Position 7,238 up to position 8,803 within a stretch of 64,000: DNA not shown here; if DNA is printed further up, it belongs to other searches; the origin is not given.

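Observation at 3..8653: Unassigned ~130-150 aa domain present twice in each of two neighbouring secreted proteins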

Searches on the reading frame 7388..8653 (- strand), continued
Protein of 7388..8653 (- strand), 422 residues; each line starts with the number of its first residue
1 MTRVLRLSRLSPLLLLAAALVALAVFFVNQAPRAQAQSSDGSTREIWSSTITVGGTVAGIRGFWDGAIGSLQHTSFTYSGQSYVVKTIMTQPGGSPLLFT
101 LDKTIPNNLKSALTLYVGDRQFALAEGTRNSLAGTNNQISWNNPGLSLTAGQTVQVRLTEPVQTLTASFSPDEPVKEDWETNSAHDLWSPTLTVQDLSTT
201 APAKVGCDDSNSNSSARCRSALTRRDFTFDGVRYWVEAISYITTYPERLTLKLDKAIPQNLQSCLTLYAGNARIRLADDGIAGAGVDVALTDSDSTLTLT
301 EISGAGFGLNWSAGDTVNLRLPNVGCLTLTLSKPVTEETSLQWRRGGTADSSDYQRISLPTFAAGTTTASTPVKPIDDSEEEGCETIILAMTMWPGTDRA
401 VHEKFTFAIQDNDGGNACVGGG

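Call 70: search_protein_families(library=ncbifam, proteins=[L005:442-1800:-, L005:1991-3382:+, L005:3407-4363:+, L005:4506-5720:+, L005:12072-13565:-, L005:13984-15210:+, L005:15780-17072:-, L003:20-1069:-, L003:1192-2706:-, L003:10607-12040:+], max_evalue=1e-8)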
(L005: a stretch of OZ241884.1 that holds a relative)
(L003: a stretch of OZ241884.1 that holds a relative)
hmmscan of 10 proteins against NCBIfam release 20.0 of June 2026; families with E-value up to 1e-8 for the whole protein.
L005:442-1800:- (453 aa): 14 families
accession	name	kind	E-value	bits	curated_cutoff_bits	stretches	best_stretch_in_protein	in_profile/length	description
NF008909.0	PRK12273.1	subfamily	4.2e-167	556.8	510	1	3-453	5-457/474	aspartate ammonia-lyase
TIGR00839.1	aspA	equivalog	3.4e-143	478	681.2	1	4-452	1-451/468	aspartate ammonia-lyase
TIGR00979.1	fumC_II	equivalog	8.4e-139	463.3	664.75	1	4-451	2-450/458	class II fumarate hydratase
NF011092.0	PRK14515.1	subfamily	1.2e-129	433.2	876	1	2-452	10-460/479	aspartate ammonia-lyase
NF009089.0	PRK12425.1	equivalog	1.5e-111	373.5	840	1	3-450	2-450/464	class II fumarate hydratase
TIGR00928.1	purB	equivalog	1e-22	80.5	326.2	1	131-403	89-354/436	adenylosuccinate lyase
TIGR02426.1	protocat_pcaB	equivalog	3.3e-20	72.3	355.75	1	55-342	32-292/338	3-carboxy-cis,cis-muconate cycloisomerase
NF006554.0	PRK09053.1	equivalog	7.6e-18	64.5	595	1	129-404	99-366/453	3-carboxy-cis,cis-muconate cycloisomerase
TIGR00838.1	argH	equivalog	3.2e-16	59.4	279.5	1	133-411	101-369/455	argininosuccinate lyase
NF006500.1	PRK08937.2-4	subfamily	2.4e-14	53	626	1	133-403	101-363/448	adenylosuccinate lyase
NF004631.0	PRK05975.1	equivalog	1.7e-13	50.3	371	1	131-331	100-288/352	3-carboxy-cis,cis-muconate cycloisomerase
NF052556.1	NtrsucLyaStm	equivalog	1.4e-12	47.3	650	1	105-429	87-416/466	nitrosuccinate lyase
NF052536.2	CoM_syn_XcbD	exception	3e-12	46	600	1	151-449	118-414/443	3-sulfopropionylcysteine synthase XcbD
NF002563.0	PRK02186.1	subfamily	2e-11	42.9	625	1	134-437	511-805/890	argininosuccinate lyase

L005:1991-3382:+ (464 aa): 2 families
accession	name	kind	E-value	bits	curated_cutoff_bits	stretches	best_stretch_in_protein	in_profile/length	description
TIGR02376.1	Cu_nitrite_red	equivalog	1.7e-36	126.2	296.3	1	64-282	18-231/326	copper-containing nitrite reductase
TIGR01480.1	copper_res_A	subfamily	6.1e-09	34.9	478.95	0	46-199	20-168/593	copper resistance system multicopper oxidase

L005:3407-4363:+ (319 aa): 21 families
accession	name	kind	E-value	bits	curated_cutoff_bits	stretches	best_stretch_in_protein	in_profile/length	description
TIGR01327.1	PGDH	equivalog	1.3e-100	337.7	454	1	15-317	1-303/525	phosphoglycerate dehydrogenase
NF008759.0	PRK11790.1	equivalog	3.1e-76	256.7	404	1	12-313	10-315/410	phosphoglycerate dehydrogenase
NF009714.1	PRK13243.1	equivalog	1.5e-73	248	455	1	25-317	15-315/332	glyoxylate reductase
NF005069.0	PRK06487.1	equivalog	1.9e-54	184.9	448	1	36-311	30-307/320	2-hydroxyacid dehydrogenase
NF011938.0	PRK15409.1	equivalog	5.3e-52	176.8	492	1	60-311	50-305/324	glyoxylate/hydroxypyruvate reductase GhrB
NF006263.0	PRK08410.1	equivalog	1e-48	166.4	389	1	36-312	25-304/311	D-2-hydroxyacid dehydrogenase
NF005387.0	PRK06932.1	equivalog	1.4e-44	152.3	492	1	43-311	33-306/314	2-hydroxyacid dehydrogenase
NF041369.1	Dhydh_Halo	equivalog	6.8e-44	150.3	400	1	65-317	44-297/305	D-2-hydroxyacid dehydrogenase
NF001309.0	PRK00257.1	equivalog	5.7e-42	144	434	1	50-313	33-276/379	4-phosphoerythronate dehydrogenase PdxB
NF005750.0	PRK07574.1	equivalog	7.7e-42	143.7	329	1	65-305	103-347/386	NAD-dependent formate dehydrogenase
NF000492.1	vanH_gen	exception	1.5e-38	132.7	540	1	53-274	41-256/312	D-lactate dehydrogenase VanH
NF000371.1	vanH_Agroup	exception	7.3e-33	114.1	700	1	75-273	70-260/322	VanH-A/VanH-Pt family D-lactate dehydrogenase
NF000112.1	vanH-Amyco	exception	1.4e-32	113.3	625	1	45-275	62-286/348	VanH-AOV family D-lactate dehydrogenase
NF005027.0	PRK06436.1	equivalog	1.1e-31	110.2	261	1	74-298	47-263/303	2-hydroxyacid dehydrogenase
NF000128.1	vanH-Sc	exception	1.1e-31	110.2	650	1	52-275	60-277/337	D-lactate dehydrogenase VanH-Sc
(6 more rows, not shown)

L005:4506-5720:+ (405 aa): 2 families
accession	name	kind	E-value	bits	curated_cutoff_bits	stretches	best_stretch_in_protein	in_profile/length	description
NF033541.0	transpos_ISH3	equivalog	7.1e-41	140.3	225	2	74-234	29-186/298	ISH3 family transposase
NF033592.1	transpos_IS4_1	equivalog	5.6e-11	42.1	115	1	195-331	177-297/332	IS4 family transposase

L005:12072-13565:- (498 aa): 0 families

L005:13984-15210:+ (409 aa): 1 family
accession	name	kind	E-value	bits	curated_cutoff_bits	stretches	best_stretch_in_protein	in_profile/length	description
TIGR00675.1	dcm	superfamily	1.8e-51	175.8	100.65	1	6-378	1-328/329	DNA (cytosine-5-)-methyltransferase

L005:15780-17072:- (431 aa): 38 families (the best 25 are shown)
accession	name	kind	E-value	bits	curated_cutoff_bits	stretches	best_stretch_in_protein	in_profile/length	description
NF047497.1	HK_LIC_12097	equivalog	4.2e-22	78.4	500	1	175-398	140-351/367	LIC_12097 family sensor histidine kinase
NF008468.0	PRK11360.1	equivalog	1.8e-19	69.6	646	1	296-402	496-596/616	two-component system sensor histidine kinase AtoS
NF007004.0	PRK09467.1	equivalog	4.1e-17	62.1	415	1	299-400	327-422/440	two-component system sensor histidine kinase EnvZ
NF046044.1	PnpS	equivalog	4.1e-16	59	400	1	264-400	245-377/390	two-component system histidine kinase PnpS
NF047874.1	MASE3_PAS_HK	subfamily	2.3e-15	56.4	560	1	303-425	516-629/655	MASE3 domain-containing sensor histidine kinase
TIGR02938.1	nifL_nitrog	equivalog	4.9e-15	55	242.45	1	297-399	378-479/494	nitrogen fixation negative regulator NifL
NF052574.1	HisKinEspCMyxo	equivalog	1.4e-14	53.2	1200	1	163-398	394-621/785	serine histidine kinase EspC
TIGR02956.1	TMAO_torS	equivalog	1.8e-14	52.9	676.5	1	309-399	582-667/967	TMAO reductase system sensor histidine kinase/response regulator TorS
NF007688.0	PRK10364.1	equivalog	2e-14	53.2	479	1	182-422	236-452/460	two-component system sensor histidine kinase ZraS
NF038348.1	T2SS_HK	subfamily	3.4e-14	52.2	450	1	294-420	459-572/574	histidine kinase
NF040750.1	tetrathio_HK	equivalog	3.5e-13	48.9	750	1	175-409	327-549/555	tetrathionate respiration histidine kinase TtrS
TIGR02966.1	phoR_proteo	equivalog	4.1e-13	49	334.2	1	259-397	184-318/333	phosphate regulon sensor histidine kinase PhoR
NF053867.1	SprKinKinDBac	equivalog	3.2e-12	45.7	775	1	304-399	395-482/500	sporulation kinase KinD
NF011874.0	PRK15347.1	equivalog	3.4e-12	45.2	852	1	302-423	509-616/921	two component system sensor kinase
NF041777.1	sens_FixL_Rhizob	equivalog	4.5e-12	45.4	850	1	300-396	372-463/485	sensor protein FixL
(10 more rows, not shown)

L003:20-1069:- (350 aa): 0 families

L003:1192-2706:- (505 aa): 1 family
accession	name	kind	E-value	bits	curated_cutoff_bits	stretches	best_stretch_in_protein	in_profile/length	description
TIGR03491.1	TIGR03491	subfamily_domain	2.8e-71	240.9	97.45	1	90-495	57-462/462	TM0106 family RecB-like putative nuclease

L003:10607-12040:+ (478 aa): 0 families

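Call 75: find_encoding_contigs(protein=P0042, flank=5000, max_places=2)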
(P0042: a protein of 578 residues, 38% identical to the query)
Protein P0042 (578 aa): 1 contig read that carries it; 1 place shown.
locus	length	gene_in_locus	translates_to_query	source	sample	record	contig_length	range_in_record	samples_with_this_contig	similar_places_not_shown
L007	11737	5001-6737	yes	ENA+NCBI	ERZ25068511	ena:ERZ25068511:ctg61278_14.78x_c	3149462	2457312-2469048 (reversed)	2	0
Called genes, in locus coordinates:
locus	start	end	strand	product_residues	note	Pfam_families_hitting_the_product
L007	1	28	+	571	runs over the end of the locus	-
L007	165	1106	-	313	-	-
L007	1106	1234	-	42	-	-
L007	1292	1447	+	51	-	-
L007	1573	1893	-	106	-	-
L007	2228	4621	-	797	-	PF01590:GAF (weak), PF13185:GAF_2, PF00989:PAS, PF13426:PAS_9 (weak), PF00512:HisKA, PF02518:HATPase_c, PF00072:Response_reg, PF00486:Trans_reg_C, +1 more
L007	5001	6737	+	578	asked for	-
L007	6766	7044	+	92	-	PF13560:HTH_31, PF01381:HTH_3 (weak)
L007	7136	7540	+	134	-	PF03724:META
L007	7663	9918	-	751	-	PF04851:ResIII (faint), PF00271:Helicase_C (weak)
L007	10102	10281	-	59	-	-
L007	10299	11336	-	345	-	PF02384:N6_Mtase (faint), PF19587:DUF6094, PF05175:MTS (weak)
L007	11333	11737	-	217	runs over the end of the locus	-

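Call 76: find_encoding_contigs(protein=P0063, flank=5000, max_places=2)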
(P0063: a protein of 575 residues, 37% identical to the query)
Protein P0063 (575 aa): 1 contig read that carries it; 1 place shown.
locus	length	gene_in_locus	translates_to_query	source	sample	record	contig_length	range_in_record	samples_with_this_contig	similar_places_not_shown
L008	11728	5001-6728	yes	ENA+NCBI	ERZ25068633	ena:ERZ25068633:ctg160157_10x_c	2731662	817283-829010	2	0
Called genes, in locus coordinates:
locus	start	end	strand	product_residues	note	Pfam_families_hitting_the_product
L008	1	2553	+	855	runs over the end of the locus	-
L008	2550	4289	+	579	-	PF13814:Replic_Relax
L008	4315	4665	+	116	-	PF05942:PaREP1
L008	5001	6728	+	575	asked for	PF22352:K319L-like_PKD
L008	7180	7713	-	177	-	PF01936:NYN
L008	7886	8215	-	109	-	PF01726:LexA_DNA_bind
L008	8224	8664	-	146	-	PF06114:Peptidase_M78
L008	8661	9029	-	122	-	PF24250:HVO_2718 (faint), PF13560:HTH_31, PF01381:HTH_3, PF12844:HTH_19 (weak)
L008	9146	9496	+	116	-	-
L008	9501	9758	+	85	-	-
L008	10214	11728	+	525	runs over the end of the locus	PF00239:Resolvase, PF07508:Recombinase, PF13408:Zn_ribbon_recom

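Call 77: find_encoding_contigs(protein=P0044, flank=5000, max_places=2)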
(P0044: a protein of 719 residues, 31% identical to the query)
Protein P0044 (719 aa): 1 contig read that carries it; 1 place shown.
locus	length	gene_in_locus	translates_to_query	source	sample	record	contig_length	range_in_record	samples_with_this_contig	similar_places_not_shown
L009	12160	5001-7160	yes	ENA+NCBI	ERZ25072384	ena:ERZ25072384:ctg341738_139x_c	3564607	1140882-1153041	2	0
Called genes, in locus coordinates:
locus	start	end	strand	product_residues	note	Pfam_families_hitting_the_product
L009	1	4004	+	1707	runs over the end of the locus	PF00270:DEAD, PF00271:Helicase_C, PF00580:UvrD-helicase, PF13245:AAA_19, PF00580:UvrD-helicase, PF13361:UvrD_C, PF13538:UvrD_C_2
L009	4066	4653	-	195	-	-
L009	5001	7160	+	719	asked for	PF17963:Big_9 (faint), PF17892:Cadherin_5 (faint), PF02368:Big_2 (weak)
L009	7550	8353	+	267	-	-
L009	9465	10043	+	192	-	-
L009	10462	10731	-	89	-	-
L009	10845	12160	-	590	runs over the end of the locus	PF00560:LRR_1 (faint), PF12799:LRR_4 (faint), PF23598:LRR_14, PF13855:LRR_8 (weak)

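Call 78: find_encoding_contigs(protein=P0079, flank=5000, max_places=2)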
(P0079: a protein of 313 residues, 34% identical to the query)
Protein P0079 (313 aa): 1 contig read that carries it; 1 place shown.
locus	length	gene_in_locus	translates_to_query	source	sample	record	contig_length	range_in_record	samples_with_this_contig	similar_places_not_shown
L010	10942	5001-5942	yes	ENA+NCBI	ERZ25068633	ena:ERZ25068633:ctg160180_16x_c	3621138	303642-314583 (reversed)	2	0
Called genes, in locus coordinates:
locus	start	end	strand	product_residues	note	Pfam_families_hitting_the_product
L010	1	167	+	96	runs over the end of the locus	-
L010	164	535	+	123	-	-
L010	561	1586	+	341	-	-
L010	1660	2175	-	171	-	-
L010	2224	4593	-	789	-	PF01590:GAF, PF13185:GAF_2 (weak), PF00989:PAS (weak), PF00512:HisKA, PF02518:HATPase_c, PF00072:Response_reg, PF00486:Trans_reg_C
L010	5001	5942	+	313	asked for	-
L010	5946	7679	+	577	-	PF05345:He_PIG, PF02494:HYR (faint)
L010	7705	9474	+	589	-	PF05345:He_PIG, PF00041:fn3 (weak)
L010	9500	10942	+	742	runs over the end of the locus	PF05345:He_PIG (weak)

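Call 80: find_related_loci(query=A4, collection=metagenome_contigs, flank=3000)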
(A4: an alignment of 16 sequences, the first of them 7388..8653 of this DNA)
Query A4 (422 aa) in metagenome_contigs; peptide patterns used: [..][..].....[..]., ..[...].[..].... (x = any residue, [..] = any of these).
339 stretches matched a pattern, but none encodes a relative of the query by tblastn (E <= 1e-3).

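Call 97: search_protein_families(library=pfam, proteins=[L001:1179-2660:-, L001:2694-4256:-, L001:13382-15931:+], max_evalue=0.00001)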
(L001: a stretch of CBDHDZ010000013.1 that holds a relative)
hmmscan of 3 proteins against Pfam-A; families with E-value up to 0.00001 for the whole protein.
L001:1179-2660:- (494 aa): 3 families
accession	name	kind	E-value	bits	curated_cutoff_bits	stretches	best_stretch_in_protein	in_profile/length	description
PF00478.31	IMPDH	-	1.5e-143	478.4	25.6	1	22-488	1-345/345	IMP dehydrogenase / GMP reductase domain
PF00571.33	CBS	-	1.4e-22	80.2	24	2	164-215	1-52/57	CBS domain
PF03060.21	NMO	-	1.3e-08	35.1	28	0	276-390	128-238/331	Nitronate monooxygenase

L001:2694-4256:- (521 aa): 2 families
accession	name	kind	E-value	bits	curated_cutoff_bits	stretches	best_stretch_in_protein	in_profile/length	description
PF22578.2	GGR_cat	-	4.5e-16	58.9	27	1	247-310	14-73/88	Geranylgeranyl reductase catalytic domain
PF12831.13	FAD_oxidored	-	2.3e-08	34.2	27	1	44-207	1-148/416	FAD dependent oxidoreductase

L001:13382-15931:+ (850 aa): 2 families
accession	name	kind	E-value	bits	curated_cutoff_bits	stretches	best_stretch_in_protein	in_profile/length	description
PF13458.12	Peripla_BP_6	-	6.6e-46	158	31.7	2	474-822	1-339/343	Periplasmic binding protein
PF01094.35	ANF_receptor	-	4.6e-40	138.2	25.4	2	497-821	4-350/353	Receptor family ligand binding region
